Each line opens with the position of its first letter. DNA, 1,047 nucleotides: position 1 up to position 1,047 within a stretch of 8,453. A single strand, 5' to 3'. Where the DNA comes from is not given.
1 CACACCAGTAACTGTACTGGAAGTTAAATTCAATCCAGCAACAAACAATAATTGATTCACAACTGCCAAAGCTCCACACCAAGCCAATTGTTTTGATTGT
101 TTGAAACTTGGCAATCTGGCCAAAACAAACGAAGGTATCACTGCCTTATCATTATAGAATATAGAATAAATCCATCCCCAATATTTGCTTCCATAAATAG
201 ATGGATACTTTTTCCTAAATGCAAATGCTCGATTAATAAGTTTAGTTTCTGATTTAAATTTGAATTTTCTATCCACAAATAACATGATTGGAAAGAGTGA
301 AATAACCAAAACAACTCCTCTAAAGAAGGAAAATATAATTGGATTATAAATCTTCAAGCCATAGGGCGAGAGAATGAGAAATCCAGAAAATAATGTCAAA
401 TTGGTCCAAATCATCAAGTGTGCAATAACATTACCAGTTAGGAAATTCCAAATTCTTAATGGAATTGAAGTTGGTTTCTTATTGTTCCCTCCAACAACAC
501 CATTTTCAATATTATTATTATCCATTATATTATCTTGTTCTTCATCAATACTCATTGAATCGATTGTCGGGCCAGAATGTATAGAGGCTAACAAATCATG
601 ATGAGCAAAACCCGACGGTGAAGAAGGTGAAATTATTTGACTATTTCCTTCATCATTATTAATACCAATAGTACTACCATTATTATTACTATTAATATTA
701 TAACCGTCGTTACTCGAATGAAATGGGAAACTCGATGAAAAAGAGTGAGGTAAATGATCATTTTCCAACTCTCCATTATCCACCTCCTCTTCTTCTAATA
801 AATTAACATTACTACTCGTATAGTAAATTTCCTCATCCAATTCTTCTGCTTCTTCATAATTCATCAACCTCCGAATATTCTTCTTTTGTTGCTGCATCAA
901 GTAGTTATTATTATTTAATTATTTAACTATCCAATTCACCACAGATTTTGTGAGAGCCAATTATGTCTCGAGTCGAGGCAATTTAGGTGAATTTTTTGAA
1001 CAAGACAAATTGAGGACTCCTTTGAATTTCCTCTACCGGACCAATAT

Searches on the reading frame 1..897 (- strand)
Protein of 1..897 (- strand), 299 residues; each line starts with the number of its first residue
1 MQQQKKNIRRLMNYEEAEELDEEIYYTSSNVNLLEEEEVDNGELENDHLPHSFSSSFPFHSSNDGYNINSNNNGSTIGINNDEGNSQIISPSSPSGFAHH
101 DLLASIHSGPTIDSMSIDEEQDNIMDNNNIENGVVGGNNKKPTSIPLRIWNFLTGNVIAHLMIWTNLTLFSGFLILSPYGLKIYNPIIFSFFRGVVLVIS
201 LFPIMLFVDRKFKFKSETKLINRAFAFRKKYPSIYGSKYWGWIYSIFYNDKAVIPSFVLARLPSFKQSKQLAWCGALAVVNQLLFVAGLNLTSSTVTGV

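Call 14: search_protein_families(library=pfam, proteins=[window:1-897:-], max_evalue=1)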
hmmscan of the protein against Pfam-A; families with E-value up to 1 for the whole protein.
window:1-897:- (299 aa): 1 family
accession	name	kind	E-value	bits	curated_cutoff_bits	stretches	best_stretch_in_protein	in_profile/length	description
PF00892.27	EamA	-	0.8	10.4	28.2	0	160-216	4-58/135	EamA-like transporter family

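Call 16: find_homologous_proteins(query=window:1-897:-, max_evalue=0.001)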
Query window:1-897:- (299 aa): 1 proteins with E <= 0.001 among 978 candidates.
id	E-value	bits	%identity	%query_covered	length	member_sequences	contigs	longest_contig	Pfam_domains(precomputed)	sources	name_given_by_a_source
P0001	1.4e-195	666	100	99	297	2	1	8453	-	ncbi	ncbi:predicted protein, partial [Naegleria gruberi]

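Call 17: find_encoding_contigs(protein=P0001, flank=10000, max_places=10)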
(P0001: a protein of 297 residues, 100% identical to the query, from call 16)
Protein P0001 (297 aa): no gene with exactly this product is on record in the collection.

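Call 39: list_cluster_members(proteins=[P0001])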
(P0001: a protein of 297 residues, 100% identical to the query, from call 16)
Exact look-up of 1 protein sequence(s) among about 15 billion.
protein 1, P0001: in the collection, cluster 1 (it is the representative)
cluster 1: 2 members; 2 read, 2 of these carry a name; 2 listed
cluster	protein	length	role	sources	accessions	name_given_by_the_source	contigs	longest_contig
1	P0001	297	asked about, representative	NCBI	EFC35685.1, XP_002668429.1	predicted protein, partial [Naegleria gruberi]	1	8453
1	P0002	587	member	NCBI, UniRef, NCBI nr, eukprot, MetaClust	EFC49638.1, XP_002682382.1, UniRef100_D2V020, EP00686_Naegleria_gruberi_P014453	predicted protein [Naegleria gruberi] | Predicted protein n=1 Tax=Naegleria gruberi TaxID=5762 RepID=D2V020_NAEGR | uncharacterized protein NAEGRDRAFT_62140 [Naegleria gruberi]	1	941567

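Call 40: find_encoding_contigs(protein=P0002, flank=10000, max_places=6)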
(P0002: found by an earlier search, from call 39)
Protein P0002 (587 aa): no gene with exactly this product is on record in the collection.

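Call 62: search_protein_families(library=pfam, proteins=[P0002], max_evalue=0.1)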
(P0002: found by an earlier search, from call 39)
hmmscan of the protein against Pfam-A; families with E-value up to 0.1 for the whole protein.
P0002 (587 aa): 3 families
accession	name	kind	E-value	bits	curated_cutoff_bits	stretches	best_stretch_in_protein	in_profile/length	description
PF00892.27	EamA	-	3.9e-23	82.7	28.2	2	379-517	1-134/135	EamA-like transporter family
PF13567.11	DUF4131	-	0.021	14.9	31.6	0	484-532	14-63/165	Domain of unknown function (DUF4131)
PF19660.4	DUF6163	-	0.054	13.8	27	0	457-533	66-142/145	Family of unknown function (DUF6163)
